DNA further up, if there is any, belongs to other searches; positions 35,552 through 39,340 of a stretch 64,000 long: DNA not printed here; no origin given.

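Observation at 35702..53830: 18-kb locus of giant multi-domain surface proteins (likely adhesin system) with a shared anchor module and companion Ca-binding membrane proteins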

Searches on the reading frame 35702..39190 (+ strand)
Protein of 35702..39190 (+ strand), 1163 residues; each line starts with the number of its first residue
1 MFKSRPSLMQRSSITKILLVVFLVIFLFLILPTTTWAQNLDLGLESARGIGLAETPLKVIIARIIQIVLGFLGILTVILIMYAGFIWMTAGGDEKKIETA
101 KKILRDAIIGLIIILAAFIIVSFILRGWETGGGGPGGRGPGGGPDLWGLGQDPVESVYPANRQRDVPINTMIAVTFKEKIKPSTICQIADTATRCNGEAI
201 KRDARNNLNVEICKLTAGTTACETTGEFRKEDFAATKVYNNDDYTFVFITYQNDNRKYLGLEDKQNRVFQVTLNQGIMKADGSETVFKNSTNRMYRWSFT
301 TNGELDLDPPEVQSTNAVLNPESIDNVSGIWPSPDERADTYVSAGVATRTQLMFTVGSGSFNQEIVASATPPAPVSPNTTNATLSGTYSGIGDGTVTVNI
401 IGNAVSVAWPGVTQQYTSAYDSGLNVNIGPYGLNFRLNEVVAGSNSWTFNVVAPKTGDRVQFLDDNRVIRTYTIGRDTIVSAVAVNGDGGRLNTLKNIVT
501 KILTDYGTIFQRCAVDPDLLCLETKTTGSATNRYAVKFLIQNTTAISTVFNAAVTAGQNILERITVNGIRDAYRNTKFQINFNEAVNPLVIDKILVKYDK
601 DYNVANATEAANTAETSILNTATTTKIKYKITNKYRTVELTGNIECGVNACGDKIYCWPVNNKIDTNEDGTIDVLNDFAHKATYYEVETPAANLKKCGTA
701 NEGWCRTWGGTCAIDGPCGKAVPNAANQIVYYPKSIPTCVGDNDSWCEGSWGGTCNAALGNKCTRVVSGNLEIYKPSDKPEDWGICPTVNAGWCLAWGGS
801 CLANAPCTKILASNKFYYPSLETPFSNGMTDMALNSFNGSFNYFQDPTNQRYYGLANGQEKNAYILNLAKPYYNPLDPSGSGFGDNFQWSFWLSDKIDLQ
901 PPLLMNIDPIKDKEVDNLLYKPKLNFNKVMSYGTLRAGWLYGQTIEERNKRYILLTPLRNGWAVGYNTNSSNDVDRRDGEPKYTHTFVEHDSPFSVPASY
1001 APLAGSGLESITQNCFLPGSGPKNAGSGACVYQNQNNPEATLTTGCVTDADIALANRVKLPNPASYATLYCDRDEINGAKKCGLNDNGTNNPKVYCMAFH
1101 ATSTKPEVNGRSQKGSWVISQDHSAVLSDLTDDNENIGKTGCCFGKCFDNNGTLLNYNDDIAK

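Call 7: search_protein_families(library=pfam, proteins=[window:35702-39190:+], max_evalue=0.01)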
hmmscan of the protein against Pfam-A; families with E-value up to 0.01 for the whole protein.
window:35702-39190:+ (1163 aa): 2 families
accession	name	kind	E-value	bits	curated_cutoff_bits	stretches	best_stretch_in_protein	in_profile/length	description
PF18895.5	T4SS_pilin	-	3.7e-08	33.8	26.6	1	55-124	3-71/71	Type IV secretion system pilin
PF13205.12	Big_5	-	0.0003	21.9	23.6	1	154-188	7-41/105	Bacterial Ig-like domain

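Call 8: search_protein_families(library=ncbifam, proteins=[window:35702-39190:+], max_evalue=0.01)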
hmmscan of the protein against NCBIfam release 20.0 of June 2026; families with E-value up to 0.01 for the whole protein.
window:35702-39190:+ (1163 aa): 1 family
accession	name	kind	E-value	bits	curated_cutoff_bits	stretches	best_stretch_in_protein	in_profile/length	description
NF045849.1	ICE_MMCAP2_0565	equivalog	4.4e-07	29.5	40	1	57-125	9-77/80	Mbov_0395 family pilin-like conjugal transfer protein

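Call 24: find_homologous_proteins(query=window:35702-39190:+, max_evalue=0.00001)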
Query window:35702-39190:+ (1163 aa): 79 proteins with E <= 0.00001 among 8000 candidates.
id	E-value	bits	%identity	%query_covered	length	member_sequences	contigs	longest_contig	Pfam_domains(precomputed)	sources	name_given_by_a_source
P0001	0.0e+0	2717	100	100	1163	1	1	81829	PF18895.6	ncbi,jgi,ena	ncbi:MAG: hypothetical protein WC610_00260 [Patescibacteria group bacterium]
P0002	0.0e+0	1946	74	99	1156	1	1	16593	PF18895.6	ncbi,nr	ncbi:hypothetical protein HZA71_01685 [Candidatus Falkowbacteria bacterium]|nr:hypothetical protein 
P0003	1.5e-257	876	43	99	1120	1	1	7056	PF13205.13,PF18895.6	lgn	-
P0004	3.6e-223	762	38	98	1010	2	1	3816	PF13205.13,PF18895.6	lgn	-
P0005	2.0e-211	723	41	67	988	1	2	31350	PF13205.13,PF18895.6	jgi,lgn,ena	-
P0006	4.1e-207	709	40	95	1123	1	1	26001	PF18895.6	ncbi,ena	-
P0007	3.6e-202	692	38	97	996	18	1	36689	PF18895.6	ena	-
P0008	9.1e-202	691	36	97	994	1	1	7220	PF13205.13,PF18895.6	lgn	-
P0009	1.4e-200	687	37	98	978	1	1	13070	PF18895.6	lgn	-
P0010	4.1e-189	649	37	99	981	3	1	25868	PF18895.6,PF04956.19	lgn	-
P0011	2.1e-179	617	37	65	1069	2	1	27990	PF13205.13,PF18895.6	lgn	-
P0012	3.2e-179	616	40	63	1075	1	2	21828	PF13205.13,PF18895.6,PF04956.19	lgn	-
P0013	1.1e-177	611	37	60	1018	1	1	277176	PF13205.13,PF18895.6,PF04956.19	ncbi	-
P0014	2.8e-174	600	42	64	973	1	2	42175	PF13205.13,PF18895.6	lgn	-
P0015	1.6e-171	591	39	63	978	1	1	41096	PF13205.13,PF18895.6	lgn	-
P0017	1.2e-170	588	36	98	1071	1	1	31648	PF13205.13,PF18895.6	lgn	-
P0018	2.1e-169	584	36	98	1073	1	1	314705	PF13205.13,PF18895.6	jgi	-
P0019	7.2e-166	572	41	63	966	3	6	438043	PF13205.13,PF18895.6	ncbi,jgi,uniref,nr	ncbi:Ig-like domain-containing protein [Candidatus Falkowbacteria bacterium]|uniref:SbsA Ig-like dom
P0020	2.8e-165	570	40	63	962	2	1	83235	PF13205.13,PF18895.6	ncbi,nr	ncbi:MAG: Ig-like domain-containing protein [Candidatus Buchananbacteria bacterium]|nr:Ig-like domai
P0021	1.5e-161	558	38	63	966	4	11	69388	PF13205.13,PF18895.6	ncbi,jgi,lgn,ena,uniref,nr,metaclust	ncbi:MAG: hypothetical protein A3A02_01430 [Candidatus Buchananbacteria bacterium RIFCSPLOWO2_01_FUL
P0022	3.4e-160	553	40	63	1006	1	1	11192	PF13205.13,PF18895.6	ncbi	-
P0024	4.2e-157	543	38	63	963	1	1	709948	PF13205.13,PF18895.6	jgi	jgi:hypothetical protein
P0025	1.9e-153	531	38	61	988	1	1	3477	PF13205.13,PF18895.6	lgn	-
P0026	2.4e-153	531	34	60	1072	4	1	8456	PF13205.13,PF18895.6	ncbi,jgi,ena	-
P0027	2.0e-150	521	38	63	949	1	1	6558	PF13205.13,PF18895.6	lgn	-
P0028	1.6e-141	492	37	63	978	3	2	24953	PF18895.6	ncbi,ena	-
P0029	1.7e-140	488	33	99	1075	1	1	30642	PF13205.13,PF18895.6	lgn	-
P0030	1.2e-136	475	32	96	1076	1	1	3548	PF18895.6,PF04956.19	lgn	-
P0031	1.5e-129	452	35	61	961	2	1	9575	PF13205.13,PF18895.6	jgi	jgi:hypothetical protein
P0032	5.8e-119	417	34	60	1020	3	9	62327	PF13205.13,PF18895.6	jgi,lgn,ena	jgi:hypothetical protein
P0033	9.8e-114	399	32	99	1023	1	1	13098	PF13205.13,PF18895.6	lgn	-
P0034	2.0e-113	398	31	95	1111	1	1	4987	PF13205.13,PF18895.6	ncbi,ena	-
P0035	3.0e-113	398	37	29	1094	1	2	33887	PF18895.6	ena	-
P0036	1.7e-109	385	30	63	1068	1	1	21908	PF18895.6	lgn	-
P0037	2.5e-108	382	41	28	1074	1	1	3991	PF18895.6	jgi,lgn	-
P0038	8.5e-108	380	30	96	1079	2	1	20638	PF18895.6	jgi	-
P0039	9.6e-105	370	31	58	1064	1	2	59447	PF18895.6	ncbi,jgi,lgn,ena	ncbi:MAG: hypothetical protein WCT26_00375 [Candidatus Buchananbacteria bacterium]|jgi:hypothetical 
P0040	3.0e-104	368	30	61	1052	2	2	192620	PF18895.6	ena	-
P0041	4.6e-101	358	31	60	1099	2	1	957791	PF18895.6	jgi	-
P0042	7.1e-84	301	29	63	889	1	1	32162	PF13205.13,PF18895.6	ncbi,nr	ncbi:MAG: hypothetical protein HYV53_00695 [Parcubacteria group bacterium]|nr:hypothetical protein [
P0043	6.5e-82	294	33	59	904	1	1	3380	PF13205.13,PF18895.6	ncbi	-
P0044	1.1e-80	290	32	62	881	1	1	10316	PF13205.13,PF18895.6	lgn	-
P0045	4.4e-80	288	30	63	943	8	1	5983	PF13205.13,PF18895.6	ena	-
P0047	2.3e-76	276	31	55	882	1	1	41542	PF13205.13,PF18895.6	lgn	-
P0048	1.4e-74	270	30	56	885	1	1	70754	PF13205.13,PF18895.6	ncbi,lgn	-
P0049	2.1e-74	269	32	57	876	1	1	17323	PF13205.13,PF18895.6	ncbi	-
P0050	5.6e-73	264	32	56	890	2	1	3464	PF13205.13,PF18895.6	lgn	-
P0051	1.2e-71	260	29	60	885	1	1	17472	PF13205.13,PF18895.6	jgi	-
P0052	2.8e-69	252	30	56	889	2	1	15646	PF13205.13,PF18895.6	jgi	-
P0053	7.5e-69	251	29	58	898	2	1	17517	PF13205.13,PF18895.6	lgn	-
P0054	9.2e-67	244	29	57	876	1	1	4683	PF13205.13,PF18895.6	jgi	jgi:hypothetical protein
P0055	2.6e-63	232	29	57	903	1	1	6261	PF13205.13,PF18895.6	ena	-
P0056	4.1e-62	229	29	55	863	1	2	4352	PF13205.13,PF18895.6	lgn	-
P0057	2.0e-59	220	29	60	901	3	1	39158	PF13205.13,PF18895.6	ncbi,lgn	-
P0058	2.1e-58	216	39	24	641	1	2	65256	PF13205.13,PF18895.6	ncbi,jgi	-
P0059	5.4e-58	215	29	62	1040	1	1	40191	PF13205.13,PF18895.6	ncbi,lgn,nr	ncbi:MAG: Ig-like domain-containing protein [Candidatus Buchananbacteria bacterium]|nr:Ig-like domai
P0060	1.5e-57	213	26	60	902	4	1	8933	PF13205.13,PF18895.6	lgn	-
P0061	6.6e-57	211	25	60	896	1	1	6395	PF13205.13,PF18895.6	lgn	-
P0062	2.2e-55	206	29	61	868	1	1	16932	PF13205.13,PF18895.6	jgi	jgi:hypothetical protein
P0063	3.8e-53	199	27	80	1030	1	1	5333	PF13205.13,PF18895.6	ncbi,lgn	-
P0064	8.8e-53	198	36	27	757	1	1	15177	PF18895.6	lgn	-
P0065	8.7e-52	194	39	26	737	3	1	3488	PF13205.13,PF18895.6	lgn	-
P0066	1.7e-47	180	37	26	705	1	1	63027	PF13205.13,PF18895.6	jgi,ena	-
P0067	1.6e-45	174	38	27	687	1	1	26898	PF13205.13,PF18895.6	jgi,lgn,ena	-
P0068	5.5e-45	172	36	25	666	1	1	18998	PF13205.13,PF18895.6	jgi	-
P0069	6.1e-44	168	32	24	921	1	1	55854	PF13205.13,PF18895.6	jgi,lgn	jgi:hypothetical protein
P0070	2.2e-42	163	33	27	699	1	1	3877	PF13205.13,PF18895.6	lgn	-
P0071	6.0e-41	158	24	77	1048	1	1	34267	PF13205.13,PF18895.6,PF04956.19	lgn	-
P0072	1.0e-38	151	30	26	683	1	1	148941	PF13205.13,PF18895.6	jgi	-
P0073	2.7e-37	146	32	26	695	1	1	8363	PF13205.13,PF18895.6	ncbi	-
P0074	2.1e-31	127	30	28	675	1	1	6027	PF13205.13,PF18895.6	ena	-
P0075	6.6e-25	105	59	10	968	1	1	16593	PF18895.6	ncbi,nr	ncbi:hypothetical protein HZA71_01675, partial [Candidatus Falkowbacteria bacterium]|nr:hypothetical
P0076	5.2e-17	79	46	10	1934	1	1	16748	PF01833.31,PF18895.6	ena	-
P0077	3.1e-16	77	50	9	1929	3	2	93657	PF13205.13,PF01833.31,PF18895.6,PF00041.28,PF16656.12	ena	-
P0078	5.9e-12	62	35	11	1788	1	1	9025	PF13205.13,PF18895.6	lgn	-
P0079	1.3e-8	51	40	7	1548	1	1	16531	PF21027.4,PF22352.3,PF00801.27,PF18895.6,PF02010.22,PF18911.7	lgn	-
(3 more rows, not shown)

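Call 25: find_encoding_contigs(protein=P0002, flank=10000, max_places=2)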
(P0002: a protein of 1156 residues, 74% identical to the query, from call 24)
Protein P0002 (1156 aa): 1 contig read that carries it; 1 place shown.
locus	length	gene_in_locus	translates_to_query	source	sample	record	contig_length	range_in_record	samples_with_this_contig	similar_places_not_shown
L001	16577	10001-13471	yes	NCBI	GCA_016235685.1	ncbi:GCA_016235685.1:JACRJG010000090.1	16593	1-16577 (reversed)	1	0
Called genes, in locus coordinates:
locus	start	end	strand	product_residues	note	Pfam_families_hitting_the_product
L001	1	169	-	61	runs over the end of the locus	?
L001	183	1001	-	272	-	PF02481:DNA_processg_A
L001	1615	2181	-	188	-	PF01195:Pept_tRNA_hydro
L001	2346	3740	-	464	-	PF00009:GTP_EFTU, PF01926:MMR_HSR1, PF02421:FeoB_N, PF00009:GTP_EFTU, PF01926:MMR_HSR1, PF02421:FeoB_N, PF04548:AIG1, PF14714:KH_dom-like, +11 more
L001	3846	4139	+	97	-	-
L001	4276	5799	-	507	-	PF03816:LytR_cpsA_psr, PF13399:LytR_C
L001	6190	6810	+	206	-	PF10502:Peptidase_S26, PF00717:Peptidase_S24 (weak)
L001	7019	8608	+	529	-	PF13393:tRNA-synt_His, PF00587:tRNA-synt_2b, PF03129:HGTP_anticodon (weak)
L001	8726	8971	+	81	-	-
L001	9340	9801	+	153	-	PF09424:YqeY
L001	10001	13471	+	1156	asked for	PF18895:T4SS_pilin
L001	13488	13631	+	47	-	-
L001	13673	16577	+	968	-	PF18895:T4SS_pilin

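Call 26: find_encoding_contigs(protein=P0019, flank=10000, max_places=2)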
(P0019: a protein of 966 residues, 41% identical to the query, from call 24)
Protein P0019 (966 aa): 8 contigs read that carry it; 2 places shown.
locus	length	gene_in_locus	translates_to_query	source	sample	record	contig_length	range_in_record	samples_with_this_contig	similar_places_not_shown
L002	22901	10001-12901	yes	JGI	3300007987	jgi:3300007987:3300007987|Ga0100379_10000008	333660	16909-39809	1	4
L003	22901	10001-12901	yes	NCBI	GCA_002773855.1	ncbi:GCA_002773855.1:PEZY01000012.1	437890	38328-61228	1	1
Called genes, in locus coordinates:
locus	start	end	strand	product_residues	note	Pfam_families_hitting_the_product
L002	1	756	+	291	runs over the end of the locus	PF25145:NfeD1b_N, PF01343:Peptidase_S49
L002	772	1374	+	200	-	PF06821:Ser_hydrolase, PF12697:Abhydrolase_6 (faint), PF00561:Abhydrolase_1 (faint)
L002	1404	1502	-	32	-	-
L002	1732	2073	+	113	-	-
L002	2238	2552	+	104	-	-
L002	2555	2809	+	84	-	PF01541:GIY-YIG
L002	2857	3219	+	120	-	PF01641:SelR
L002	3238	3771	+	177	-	PF01625:PMSR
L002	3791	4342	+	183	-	PF10648:Gmad2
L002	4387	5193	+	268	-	-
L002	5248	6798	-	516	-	PF03816:LytR_cpsA_psr, PF13399:LytR_C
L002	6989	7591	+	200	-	PF10502:Peptidase_S26, PF00717:Peptidase_S24 (weak)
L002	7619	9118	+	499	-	PF13393:tRNA-synt_His, PF00587:tRNA-synt_2b, PF03129:HGTP_anticodon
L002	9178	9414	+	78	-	-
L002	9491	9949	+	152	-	PF09424:YqeY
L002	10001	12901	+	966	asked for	PF18895:T4SS_pilin, PF13205:Big_5 (faint)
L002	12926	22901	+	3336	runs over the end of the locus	PF18895:T4SS_pilin, PF13385:Laminin_G_3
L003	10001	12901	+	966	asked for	PF18895:T4SS_pilin, PF13205:Big_5 (faint)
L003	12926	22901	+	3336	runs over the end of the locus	PF18895:T4SS_pilin, PF13385:Laminin_G_3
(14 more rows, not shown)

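Call 81: search_solved_structures(query=window:35702-39190:+, max_evalue=1)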
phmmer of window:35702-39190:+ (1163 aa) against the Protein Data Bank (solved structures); distinct sequences matched with E-value up to 1: 0.
